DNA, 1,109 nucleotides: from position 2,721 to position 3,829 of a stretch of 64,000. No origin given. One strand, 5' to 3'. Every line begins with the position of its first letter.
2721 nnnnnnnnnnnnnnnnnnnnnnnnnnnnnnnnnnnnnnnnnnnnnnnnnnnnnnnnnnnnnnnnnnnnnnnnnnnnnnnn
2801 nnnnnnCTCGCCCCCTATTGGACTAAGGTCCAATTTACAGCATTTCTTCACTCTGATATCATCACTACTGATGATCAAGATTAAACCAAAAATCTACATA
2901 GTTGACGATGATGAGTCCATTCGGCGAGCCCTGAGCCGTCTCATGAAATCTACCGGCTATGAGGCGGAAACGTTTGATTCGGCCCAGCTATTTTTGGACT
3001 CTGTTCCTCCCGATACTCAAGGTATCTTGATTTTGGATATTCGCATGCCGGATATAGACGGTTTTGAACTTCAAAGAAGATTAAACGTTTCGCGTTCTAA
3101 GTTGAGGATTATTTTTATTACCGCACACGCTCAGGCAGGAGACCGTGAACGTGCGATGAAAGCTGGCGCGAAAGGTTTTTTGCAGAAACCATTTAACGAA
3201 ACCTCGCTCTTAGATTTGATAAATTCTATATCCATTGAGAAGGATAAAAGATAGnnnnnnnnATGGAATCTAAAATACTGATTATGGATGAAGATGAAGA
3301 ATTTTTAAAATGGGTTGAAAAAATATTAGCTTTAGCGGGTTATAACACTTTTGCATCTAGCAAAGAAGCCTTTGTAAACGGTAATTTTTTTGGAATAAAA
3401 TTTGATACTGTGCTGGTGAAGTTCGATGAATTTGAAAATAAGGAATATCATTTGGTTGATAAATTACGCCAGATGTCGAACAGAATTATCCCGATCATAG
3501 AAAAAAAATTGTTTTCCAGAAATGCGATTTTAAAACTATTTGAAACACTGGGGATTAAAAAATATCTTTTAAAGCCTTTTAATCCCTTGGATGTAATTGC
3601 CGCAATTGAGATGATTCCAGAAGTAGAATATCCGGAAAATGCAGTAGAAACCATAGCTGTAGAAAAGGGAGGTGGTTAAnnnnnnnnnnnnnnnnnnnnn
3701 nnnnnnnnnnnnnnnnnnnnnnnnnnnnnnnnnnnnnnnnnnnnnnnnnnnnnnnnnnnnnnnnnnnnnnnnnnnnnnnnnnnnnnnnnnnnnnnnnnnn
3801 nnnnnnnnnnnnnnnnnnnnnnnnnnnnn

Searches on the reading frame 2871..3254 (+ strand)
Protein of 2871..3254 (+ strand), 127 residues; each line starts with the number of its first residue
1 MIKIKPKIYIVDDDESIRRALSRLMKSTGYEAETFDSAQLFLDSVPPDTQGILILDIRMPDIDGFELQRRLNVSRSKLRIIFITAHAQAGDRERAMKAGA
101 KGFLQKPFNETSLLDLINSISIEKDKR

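Call 6: search_protein_families(library=pfam, proteins=[window:2871-3254:+])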
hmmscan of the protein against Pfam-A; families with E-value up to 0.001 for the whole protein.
window:2871-3254:+ (127 aa): 1 family
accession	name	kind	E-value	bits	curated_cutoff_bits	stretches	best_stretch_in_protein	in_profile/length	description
PF00072.30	Response_reg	-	1.8e-29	102.6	30.2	1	8-117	1-110/111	Response regulator receiver domain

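Call 18: search_protein_families(library=ncbifam, proteins=[window:2871-3254:+], max_evalue=0.00001)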
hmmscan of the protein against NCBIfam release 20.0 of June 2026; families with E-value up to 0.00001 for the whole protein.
window:2871-3254:+ (127 aa): 82 families (the best 25 are shown)
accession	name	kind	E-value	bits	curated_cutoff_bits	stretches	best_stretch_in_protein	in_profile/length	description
NF006900.1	PRK09390.1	equivalog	2.3e-33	115.4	255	1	5-121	4-120/203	response regulator FixJ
NF040749.1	tetrathio_RR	equivalog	2e-23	83.1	290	1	8-119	2-113/191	tetrathionate respiration response regulator TtrR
TIGR01818.1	ntrC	equivalog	2.1e-22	79.6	558.6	1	8-119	1-112/463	nitrogen regulation protein NR(I)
NF008176.1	PRK10923.1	equivalog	3.9e-20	71.9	620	1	6-118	4-116/469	nitrogen regulation protein NR(I)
NF047793.1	ResRegPgtA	equivalog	4.4e-20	71.9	650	1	3-120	3-120/414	two-component system response regulator PgtA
NF007005.1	PRK09468.1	equivalog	1.3e-19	70.6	331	1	6-120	4-118/237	osmolarity response regulator transcription factor OmpR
NF008296.0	PRK11083.1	equivalog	2.6e-18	66.3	273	1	5-111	3-108/228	two-component system response regulator CreB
NF007135.0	PRK09581.1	equivalog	9.3e-17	61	474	1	7-120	4-119/457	PleD family two-component system response regulator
NF051850.1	RespRegRprY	equivalog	2e-16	60.1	370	1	5-120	4-119/234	response regulator transcription factor RprY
NF046022.1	RespRegCpdRBruc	equivalog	2.6e-16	59.7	180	1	7-119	3-112/120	cell cycle two-component system response regulator CpdR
NF041733.1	resp_reg_CseB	equivalog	4.7e-16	58.9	350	1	7-119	2-113/228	two-component system response regulator CseB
NF045944.1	ResRegRpaBCyano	equivalog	4.7e-16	58.9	330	1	10-120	2-111/229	response regulator transcription factor RpaB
NF053854.1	RespRegPhoBBctds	equivalog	7e-16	58.3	270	1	8-118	1-112/225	two-component system response regulator PhoB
NF008469.0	PRK11361.1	equivalog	9.3e-16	57.6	714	1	6-113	5-112/461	acetoacetate metabolism transcriptional regulator AtoC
NF040689.1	MtrAB_MtrA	equivalog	1.6e-15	57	300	1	8-117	1-109/219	MtrAB system response regulator MtrA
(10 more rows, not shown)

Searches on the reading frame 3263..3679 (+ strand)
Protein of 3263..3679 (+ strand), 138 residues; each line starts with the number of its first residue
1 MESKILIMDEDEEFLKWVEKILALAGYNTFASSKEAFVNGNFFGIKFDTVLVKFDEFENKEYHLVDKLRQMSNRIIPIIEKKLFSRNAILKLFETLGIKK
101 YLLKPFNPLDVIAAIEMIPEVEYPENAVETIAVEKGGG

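Call 6: search_protein_families(library=pfam, proteins=[window:3263-3679:+])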
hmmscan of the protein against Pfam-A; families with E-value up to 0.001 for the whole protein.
window:3263-3679:+ (138 aa): 0 families

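Call 18: search_protein_families(library=ncbifam, proteins=[window:3263-3679:+], max_evalue=0.00001)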
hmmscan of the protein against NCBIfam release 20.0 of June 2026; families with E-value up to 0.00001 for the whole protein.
window:3263-3679:+ (138 aa): 1 family
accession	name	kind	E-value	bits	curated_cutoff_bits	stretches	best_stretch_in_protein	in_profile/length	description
NF007005.1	PRK09468.1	equivalog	9.7e-06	25.2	331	0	2-118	3-118/237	osmolarity response regulator transcription factor OmpR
